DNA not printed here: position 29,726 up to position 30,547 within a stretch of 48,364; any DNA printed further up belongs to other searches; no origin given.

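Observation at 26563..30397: T6SS operon opens with two Ala/Lys-rich helical proteins, one of them a 1.1-kDa-residue repeat giant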

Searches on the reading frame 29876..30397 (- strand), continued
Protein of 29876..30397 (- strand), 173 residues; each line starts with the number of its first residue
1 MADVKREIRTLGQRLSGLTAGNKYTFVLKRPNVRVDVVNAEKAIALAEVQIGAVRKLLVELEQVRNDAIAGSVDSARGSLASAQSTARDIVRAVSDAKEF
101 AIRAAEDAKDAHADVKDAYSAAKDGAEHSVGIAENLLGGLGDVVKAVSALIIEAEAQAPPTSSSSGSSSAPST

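Call 64: search_protein_families(library=pfam, proteins=[L034:7793-8749:+, L034:8766-9968:+, L034:10504-13323:+, L034:13780-15048:+, L034:15000-15752:+, L034:15800-16879:+, L034:16705-18258:+, L034:6255-7253:-, L034:4715-6214:-, L034:3415-4317:+], max_evalue=0.001)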
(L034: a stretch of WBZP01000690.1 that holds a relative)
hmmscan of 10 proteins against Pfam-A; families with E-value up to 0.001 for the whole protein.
L034:7793-8749:+ (318 aa): 0 families

L034:8766-9968:+ (400 aa): 7 families
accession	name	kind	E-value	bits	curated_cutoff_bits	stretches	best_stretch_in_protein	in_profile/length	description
PF05488.18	PAAR_motif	-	1.8e-17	63.7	27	1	37-99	6-64/70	PAAR motif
PF13620.12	CarboxypepD_reg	-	2.5e-17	63.4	32.3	2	226-278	1-53/82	Carboxypeptidase regulatory-like domain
PF17802.7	SpaA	-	9.8e-09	35.7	23.1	0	351-394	11-56/91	Prealbumin-like fold domain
PF15976.11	CooC_C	-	4.2e-06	27.2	29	0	280-303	14-37/93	CS1-pili formation C-terminal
PF13715.12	CarbopepD_reg_2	-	3.7e-05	24.1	32.2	0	228-271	2-43/88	CarboxypepD_reg-like domain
PF20598.4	DUF6795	-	0.00078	20.1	27.4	0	229-268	3-45/103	Domain of unknown function (DUF6795)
PF13665.11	Tox-PAAR-like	-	0.0008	20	31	0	73-99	75-101/108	Toxin PAAR-like domain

L034:10504-13323:+ (939 aa): 1 family
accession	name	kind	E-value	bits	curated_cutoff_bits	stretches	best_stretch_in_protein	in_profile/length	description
PF01442.23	Apolipoprotein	-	1.6e-06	28.4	90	1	58-171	43-153/190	Apolipoprotein A1/A4/E domain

L034:13780-15048:+ (422 aa): 0 families

L034:15000-15752:+ (250 aa): 1 family
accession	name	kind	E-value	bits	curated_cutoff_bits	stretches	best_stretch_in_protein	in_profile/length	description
PF11617.13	Cu-binding_MopE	-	3.8e-06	27.5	27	1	90-106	14-30/30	Putative metal-binding motif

L034:15800-16879:+ (359 aa): 3 families
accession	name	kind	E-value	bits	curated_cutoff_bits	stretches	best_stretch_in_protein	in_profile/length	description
PF00069.31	Pkinase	-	1.1e-45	156.6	31.7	1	17-297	1-258/263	Protein kinase domain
PF07714.23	PK_Tyr_Ser-Thr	-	1.9e-25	90.1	23.1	1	19-175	3-155/258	Protein tyrosine and serine/threonine kinase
PF01636.29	APH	-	0.00016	21.9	23.2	0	58-135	42-109/239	Phosphotransferase enzyme family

L034:16705-18258:+ (517 aa): 5 families
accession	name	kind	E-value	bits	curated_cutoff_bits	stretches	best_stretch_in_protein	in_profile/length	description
PF00069.31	Pkinase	-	4.4e-35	121.8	31.7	1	80-343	1-260/263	Protein kinase domain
PF07714.23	PK_Tyr_Ser-Thr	-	1.5e-26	93.7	23.1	1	85-344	6-258/258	Protein tyrosine and serine/threonine kinase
PF17667.7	Pkinase_fungal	-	1.1e-06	28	24.1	1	191-249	297-356/387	Fungal protein kinase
PF03109.22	ABC1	-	1e-05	25.2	22.9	1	124-234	110-215/244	ABC1 atypical kinase-like domain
PF06293.20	Kdo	-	5.4e-05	23.2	21.3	1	156-231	93-167/207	Lipopolysaccharide kinase (Kdo/WaaP) family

L034:6255-7253:- (332 aa): 0 families

L034:4715-6214:- (499 aa): 4 families
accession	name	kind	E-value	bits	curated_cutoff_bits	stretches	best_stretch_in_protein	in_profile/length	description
PF00069.31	Pkinase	-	1.7e-44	152.7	31.7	1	14-233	1-209/263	Protein kinase domain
PF07714.23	PK_Tyr_Ser-Thr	-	9.6e-23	81.2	23.1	1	16-264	3-248/258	Protein tyrosine and serine/threonine kinase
PF06293.20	Kdo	-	7.2e-06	26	21.3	1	89-161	93-166/207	Lipopolysaccharide kinase (Kdo/WaaP) family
PF01636.29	APH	-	4.3e-05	23.8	23.2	0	28-132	13-110/239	Phosphotransferase enzyme family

L034:3415-4317:+ (300 aa): 0 families

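Call 65: search_protein_families(library=pfam, proteins=[L035:7625-8737:+, L035:8758-9978:+, L035:13428-14588:+, L035:14594-15601:-, L035:15523-16830:-, L035:4412-7711:-, L040:7635-8708:+, L040:13378-14235:-, L040:14246-15325:-, L040:15237-17246:-], max_evalue=0.001)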
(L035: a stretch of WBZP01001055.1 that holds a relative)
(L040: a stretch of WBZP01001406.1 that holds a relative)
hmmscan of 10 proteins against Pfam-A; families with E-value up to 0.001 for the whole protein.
L035:7625-8737:+ (370 aa): 0 families

L035:8758-9978:+ (406 aa): 5 families
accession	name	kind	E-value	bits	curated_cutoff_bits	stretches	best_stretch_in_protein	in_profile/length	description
PF13620.12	CarboxypepD_reg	-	1.3e-15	57.9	32.3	2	347-398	3-54/82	Carboxypeptidase regulatory-like domain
PF05488.18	PAAR_motif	-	6e-15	55.7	27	1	40-99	9-64/70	PAAR motif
PF13715.12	CarbopepD_reg_2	-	1.5e-06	28.6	32.2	0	347-396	2-48/88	CarboxypepD_reg-like domain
PF17802.7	SpaA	-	5.4e-05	23.7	23.1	1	352-396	9-56/91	Prealbumin-like fold domain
PF15976.11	CooC_C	-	0.00014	22.3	29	0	222-269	12-54/93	CS1-pili formation C-terminal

L035:13428-14588:+ (386 aa): 4 families
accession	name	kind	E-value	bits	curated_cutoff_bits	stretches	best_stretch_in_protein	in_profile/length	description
PF00069.31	Pkinase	-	1.5e-47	162.7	31.7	1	41-310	1-259/263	Protein kinase domain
PF07714.23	PK_Tyr_Ser-Thr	-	3.4e-30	105.7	23.1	1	43-312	3-258/258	Protein tyrosine and serine/threonine kinase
PF01636.29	APH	-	8.4e-05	22.9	23.2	0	158-212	161-207/239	Phosphotransferase enzyme family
PF17667.7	Pkinase_fungal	-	0.0002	20.6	24.1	1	159-229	296-365/387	Fungal protein kinase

L035:14594-15601:- (335 aa): 1 family
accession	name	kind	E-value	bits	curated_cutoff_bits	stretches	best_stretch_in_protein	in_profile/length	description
PF03781.23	FGE-sulfatase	-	8.3e-41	140.8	23.3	1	106-332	4-255/255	Sulfatase-modifying factor enzyme 1-like domain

L035:15523-16830:- (435 aa): 4 families
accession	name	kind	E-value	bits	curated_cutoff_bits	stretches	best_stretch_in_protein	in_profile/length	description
PF14559.12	TPR_19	-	8.2e-09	36.1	25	1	47-97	3-53/68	Tetratricopeptide repeat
PF12895.13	ANAPC3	-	2.8e-06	27.9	27.2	0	30-92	18-79/82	Anaphase-promoting complex, cyclosome, subunit 3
PF13432.12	TPR_16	-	8.4e-06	26.6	32.7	1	39-96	1-58/65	Tetratricopeptide repeat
PF13174.12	TPR_6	-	8.5e-06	26.5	26.3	0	199-229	2-32/33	Tetratricopeptide repeat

L035:4412-7711:- (1099 aa): 2 families
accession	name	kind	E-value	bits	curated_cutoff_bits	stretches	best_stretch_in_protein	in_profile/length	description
PF13191.12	AAA_16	-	7.3e-23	82.3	32.6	1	211-381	1-159/167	AAA ATPase domain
PF13401.12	AAA_22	-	9.3e-10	39.4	27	1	233-393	4-125/130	AAA domain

L040:7635-8708:+ (357 aa): 0 families

L040:13378-14235:- (285 aa): 1 family
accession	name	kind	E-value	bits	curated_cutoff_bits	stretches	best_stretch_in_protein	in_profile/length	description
PF07588.17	DUF1554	-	0.00012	22.4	27.5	0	82-119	5-40/136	Protein of unknown function (DUF1554)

L040:14246-15325:- (359 aa): 0 families

L040:15237-17246:- (669 aa): 2 families
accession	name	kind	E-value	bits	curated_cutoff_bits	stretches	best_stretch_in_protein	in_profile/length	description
PF01326.24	PPDK_N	-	2.9e-22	79.8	27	1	362-663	4-308/328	Pyruvate phosphate dikinase, AMP/ATP-binding domain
PF00391.29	PEP-utilizers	-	0.00034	20.6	23.1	0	340-379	9-47/72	PEP-utilising enzyme, mobile domain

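Call 72: search_protein_families(library=phrogs, proteins=[L034:10504-13323:+, L034:7793-8749:+, L042:10001-13315:+], max_evalue=0.01)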
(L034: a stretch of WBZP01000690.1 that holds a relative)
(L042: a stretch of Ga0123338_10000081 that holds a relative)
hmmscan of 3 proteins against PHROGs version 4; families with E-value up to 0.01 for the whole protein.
L034:10504-13323:+ (939 aa): 0 families

L034:7793-8749:+ (318 aa): 0 families

L042:10001-13315:+ (1104 aa): 6 families
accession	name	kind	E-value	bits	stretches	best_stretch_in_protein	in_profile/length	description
phrog_17020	-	unknown function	2.6e-07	31.2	1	221-369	69-218/353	-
phrog_1272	-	tail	4.2e-07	29.1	2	160-623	677-1078/1606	tail length tape measure protein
phrog_167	-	tail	1.1e-05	24.4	2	496-695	798-983/1555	tail length tape measure protein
phrog_305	-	tail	8.8e-05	22.3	1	164-326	486-668/1001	tail length tape measure protein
phrog_33360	-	tail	0.00031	19.7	1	941-1009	672-739/1239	tail length tape measure protein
phrog_4070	-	tail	0.00039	19.6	1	175-518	38-383/989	tail length tape measure protein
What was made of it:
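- The tape-measure hits are compositional: the reversed sequence scores 5e-14, against 3e-7 for the real one (call 72).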

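Call 74: search_protein_families(library=pfam, proteins=[L001:13851-14210:+, L008:12069-12428:+, L034:7793-8749:+, L040:7767-8708:+, L042:10001-13315:+], max_evalue=1)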
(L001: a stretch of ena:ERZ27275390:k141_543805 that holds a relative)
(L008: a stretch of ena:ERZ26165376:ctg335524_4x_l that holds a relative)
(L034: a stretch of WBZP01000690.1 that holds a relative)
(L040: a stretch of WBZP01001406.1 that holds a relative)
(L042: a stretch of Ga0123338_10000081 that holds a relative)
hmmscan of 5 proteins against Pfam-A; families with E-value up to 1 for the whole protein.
L001:13851-14210:+ (120 aa): 0 families

L008:12069-12428:+ (120 aa): 0 families

L034:7793-8749:+ (318 aa): 0 families

L040:7767-8708:+ (313 aa): 0 families

L042:10001-13315:+ (1104 aa): 14 families
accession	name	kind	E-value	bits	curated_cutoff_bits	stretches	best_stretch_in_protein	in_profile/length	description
PF01442.23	Apolipoprotein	-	7.8e-13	49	90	4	236-385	21-168/190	Apolipoprotein A1/A4/E domain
PF07464.16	ApoLp-III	-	1.7e-09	38.4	36.3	5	593-686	19-108/146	Apolipophorin-III precursor (apoLp-III)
PF04513.17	Baculo_PEP_C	-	2.6e-08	34.4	38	3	638-682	40-84/140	Baculovirus polyhedron envelope protein, PEP, C terminus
PF06705.16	SF-assemblin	-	0.00031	20.6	30.6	2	601-686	39-124/247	SF-assemblin/beta giardin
PF12732.12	YtxH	-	0.00033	21.5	37.5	1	636-681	25-70/71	YtxH-like protein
PF05478.16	Prominin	-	0.0018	16.9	34.3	1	604-685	317-399/799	Prominin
PF05218.19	DUF713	-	0.0023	18.2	24.5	1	641-729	22-110/185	Protein of unknown function (DUF713)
PF14346.11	DUF4398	-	0.007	17.3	27.9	1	343-391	21-66/78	Domain of unknown function (DUF4398)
PF16526.10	CLZ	-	0.045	14.6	26.7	1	643-685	20-62/71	C-terminal leucine zipper domain of cyclic nucleotide-gated channels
PF05671.16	GETHR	-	0.12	12.3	22.4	0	975-991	6-22/25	GETHR pentapeptide repeat (5 copies)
PF09769.14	ApoO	-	0.19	12.1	31.4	1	636-685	11-60/131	Apolipoprotein O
PF15205.11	PLAC9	-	0.24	12.3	27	0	626-676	8-58/74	Placenta-specific protein 9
PF10392.15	COG5_N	-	0.66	10.6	31.2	0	624-687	43-105/132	Conserved oligomeric Golgi complex subunit 5, N-terminal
PF25826.1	DUF7952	-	0.78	10.3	33.4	0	630-682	66-120/131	Domain of unknown function (DUF7952)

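Call 88: search_protein_families(library=pfam, proteins=[L042:8842-9906:+, L042:13362-14843:+, L042:14920-16038:+, L042:16035-17348:+, L042:18129-20459:+, L042:6411-7841:-, L042:7792-8679:-, L042:3941-5083:-, L040:8732-9934:+, L044:59-2098:+], max_evalue=0.001)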
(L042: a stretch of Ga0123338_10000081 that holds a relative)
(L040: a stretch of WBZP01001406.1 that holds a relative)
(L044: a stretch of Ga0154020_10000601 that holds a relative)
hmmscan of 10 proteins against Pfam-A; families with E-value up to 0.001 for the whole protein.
L042:8842-9906:+ (355 aa): 3 families
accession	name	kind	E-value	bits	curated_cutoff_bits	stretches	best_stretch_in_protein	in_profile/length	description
PF05488.18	PAAR_motif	-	3.6e-11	43.6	27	2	29-89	9-64/70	PAAR motif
PF13620.12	CarboxypepD_reg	-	2.7e-10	40.9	32.3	1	295-346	3-54/82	Carboxypeptidase regulatory-like domain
PF17802.7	SpaA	-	6.3e-05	23.5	23.1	0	299-341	8-54/91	Prealbumin-like fold domain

L042:13362-14843:+ (493 aa): 1 family
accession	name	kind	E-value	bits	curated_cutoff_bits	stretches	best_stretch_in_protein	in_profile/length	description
PF13229.12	Beta_helix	-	2.3e-05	24.5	25.9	1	253-386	18-139/158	Right handed beta helix region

L042:14920-16038:+ (372 aa): 1 family
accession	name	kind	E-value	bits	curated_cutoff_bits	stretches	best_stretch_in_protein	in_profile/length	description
PF07396.17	Porin_O_P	-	1.4e-09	38.1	20.9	1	44-370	13-369/370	Phosphate-selective porin O and P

L042:16035-17348:+ (437 aa): 3 families
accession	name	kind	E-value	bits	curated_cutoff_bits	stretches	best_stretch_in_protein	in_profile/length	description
PF16656.11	Pur_ac_phosph_N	-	8.7e-16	58.7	30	1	70-166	1-93/93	Purple acid Phosphatase, N-terminal domain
PF00149.33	Metallophos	-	2.5e-13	51.3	21.5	1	179-358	2-191/191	Calcineurin-like phosphoesterase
PF14008.11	Metallophos_C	-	0.00011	23.2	23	1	376-431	1-63/63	Iron/zinc purple acid phosphatase-like protein C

L042:18129-20459:+ (777 aa): 1 family
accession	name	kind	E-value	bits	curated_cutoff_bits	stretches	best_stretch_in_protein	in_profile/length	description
PF14064.11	HmuY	-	0.00071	20.2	27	0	654-744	5-88/157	HmuY protein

L042:6411-7841:- (476 aa): 1 family
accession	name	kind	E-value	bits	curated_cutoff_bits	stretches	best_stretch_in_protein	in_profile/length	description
PF13899.12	Thioredoxin_7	-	1.6e-09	38.2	27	1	51-128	6-83/83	Thioredoxin-like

L042:7792-8679:- (295 aa): 0 families

L042:3941-5083:- (380 aa): 4 families
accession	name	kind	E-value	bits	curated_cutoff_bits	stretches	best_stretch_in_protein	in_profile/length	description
PF02518.31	HATPase_c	-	4.9e-27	95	26.4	1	263-371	2-109/111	Histidine kinase-, DNA gyrase B-, and HSP90-like ATPase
PF00512.31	HisKA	-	7.2e-16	58.4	26.9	1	152-217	2-66/66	His Kinase A (phospho-acceptor) domain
PF13581.12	HATPase_c_2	-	5.9e-06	26.8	27.4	1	270-353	39-114/127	Histidine kinase-like ATPase domain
PF00672.30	HAMP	-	0.00015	22.4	25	1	93-146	1-52/53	HAMP domain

L040:8732-9934:+ (400 aa): 4 families
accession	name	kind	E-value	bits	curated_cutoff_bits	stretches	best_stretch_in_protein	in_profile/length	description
PF05488.18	PAAR_motif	-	3.9e-18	65.9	27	1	40-99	9-64/70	PAAR motif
PF13620.12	CarboxypepD_reg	-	1e-16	61.5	32.3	2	226-280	1-55/82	Carboxypeptidase regulatory-like domain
PF13715.12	CarbopepD_reg_2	-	1.6e-06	28.5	32.2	0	228-268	2-40/88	CarboxypepD_reg-like domain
PF13665.11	Tox-PAAR-like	-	0.00049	20.6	31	0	43-63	79-99/108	Toxin PAAR-like domain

L044:59-2098:+ (679 aa): 0 families
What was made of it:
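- On T6SS spike loading-platform / cargo module (PAAR/VgrG/RIX + TTR-like platform + cargo): PAAR_motif is above the Pfam cutoff in the homologous carriers of L034, L035, L040 and L042 (calls 64, 65, 88).
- The carrier homologue has a Pfam PAAR_motif above the cutoff of 27 bits in four distinct loci: 63.7, 55.7, 65.9 and 43.6 bits (calls 64, 65, 88). The PAAR domain, known only from contractile-injection spikes, is fused to the module's own carrier protein in four loci (calls 64, 65, 88). No eCIS genes were seen in any 10-kb flank that was scanned (calls 64, 65, 88).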

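Call 95: search_protein_families(library=ncbifam, proteins=[L027:13879-14163:+, L034:8766-9968:+, L034:7793-8749:+, L034:10001-10486:+, L034:10504-13323:+, L042:10001-13315:+, L008:6360-7925:+], max_evalue=0.01)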
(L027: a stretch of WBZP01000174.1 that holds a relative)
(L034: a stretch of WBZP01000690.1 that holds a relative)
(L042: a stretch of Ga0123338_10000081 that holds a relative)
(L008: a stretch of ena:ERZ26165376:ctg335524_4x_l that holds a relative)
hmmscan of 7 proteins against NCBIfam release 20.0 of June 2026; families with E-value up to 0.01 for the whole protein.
L027:13879-14163:+ (95 aa): 0 families

L034:8766-9968:+ (400 aa): 1 family
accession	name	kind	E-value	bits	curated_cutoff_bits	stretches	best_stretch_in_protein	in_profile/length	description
NF033420.0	T6SS_PAAR_dom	equivalog_domain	1.7e-12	47.3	124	1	40-118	20-94/94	type VI secretion system PAAR protein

L034:7793-8749:+ (318 aa): 0 families

L034:10001-10486:+ (161 aa): 1 family
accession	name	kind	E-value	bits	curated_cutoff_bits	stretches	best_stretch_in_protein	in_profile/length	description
NF052573.1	HisKinEspAMyxo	equivalog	0.01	13.9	1400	0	56-140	408-491/755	serine histidine kinase EspA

L034:10504-13323:+ (939 aa): 1 family
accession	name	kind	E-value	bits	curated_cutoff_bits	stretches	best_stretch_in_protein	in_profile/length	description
TIGR04527.1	mycoplas_twoTM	subfamily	1.4e-06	28.2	125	0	52-154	68-165/248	MG_279/MG_280 family protein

L042:10001-13315:+ (1104 aa): 2 families
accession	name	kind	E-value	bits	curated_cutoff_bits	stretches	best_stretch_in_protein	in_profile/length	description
TIGR04527.1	mycoplas_twoTM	subfamily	1.2e-09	38.2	125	2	175-324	36-175/248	MG_279/MG_280 family protein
NF033916.0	antiphage_ZorA_3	subfamily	0.00058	18.9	250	1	158-331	249-422/509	anti-phage ZorAB system protein ZorA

L008:6360-7925:+ (521 aa): 28 families (the best 25 are shown)
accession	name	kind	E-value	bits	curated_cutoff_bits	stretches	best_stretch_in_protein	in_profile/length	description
NF043040.1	corrin_prot_MT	hypoth_equivalog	6.4e-10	38.8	180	1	53-177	41-166/216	corrinoid protein-associated methyltransferase CpaM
TIGR01983.1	UbiG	equivalog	2.3e-09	36.9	102.95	1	51-159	47-152/228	bifunctional 2-polyprenyl-6-hydroxyphenol methylase/3-demethylubiquinol 3-O-methyltransferase UbiG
TIGR03534.1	RF_mod_PrmC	equivalog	7.7e-09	35.4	199.1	1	55-127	90-162/253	peptide chain release factor N(5)-glutamine methyltransferase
TIGR00091.1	TIGR00091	equivalog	1.6e-08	34.2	112.65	1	57-118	20-81/194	tRNA (guanosine(46)-N7)-methyltransferase TrmB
TIGR02021.1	BchM-ChlM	equivalog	2.2e-08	33.8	158.9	1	51-191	51-184/218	magnesium protoporphyrin IX methyltransferase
NF041536.1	ArsM_DUF2284_UU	exception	1.6e-07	30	575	1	49-137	72-161/459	arsenite methyltransferase/DUF2284 domain selenoprotein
NF002910.0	PRK03522.2-3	equivalog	4.2e-07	29.3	558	1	55-117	236-298/383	23S rRNA (uracil(747)-C(5))-methyltransferase RlmC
NF041537.1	ArsM_AhpD_UU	exception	1.2e-06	27.5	510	1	48-136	71-160/345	arsenite methyltransferase/AhpD domain selenoprotein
NF053839.1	CPFASynBruc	equivalog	1.5e-06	27.5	600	1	54-156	175-274/410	cyclopropane fatty acid synthase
NF047649.1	MTase_UXPK_star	exception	3e-06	26.4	460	1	47-132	71-157/283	methyltransferase/UXPK-star double selenoprotein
TIGR02072.1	BioC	equivalog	3.6e-06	26.9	184.95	1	53-159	34-133/244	malonyl-ACP O-methyltransferase BioC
NF001453.0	PRK00312.1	equivalog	4.1e-06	26.5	188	1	54-142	81-167/217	protein-L-isoaspartate(D-aspartate) O-methyltransferase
TIGR04290.1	meth_Rta_06860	hypoth_equivalog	4.1e-06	26.4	300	1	48-131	44-125/226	TIGR04290 family methyltransferase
NF010703.0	PRK14103.1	equivalog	8.9e-06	25.3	320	1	53-145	29-113/256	trans-aconitate 2-methyltransferase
TIGR00536.1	hemK_fam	subfamily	1.3e-05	24.4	115.5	1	55-127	116-188/286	HemK family protein methyltransferase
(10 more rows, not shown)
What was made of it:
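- NCBIfam T6SS_PAAR_dom gives E 1.7e-12 but scores 47 bits, below its cutoff of 124 (call 95). The NCBIfam partial match is to the T6SS PAAR model (call 95).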
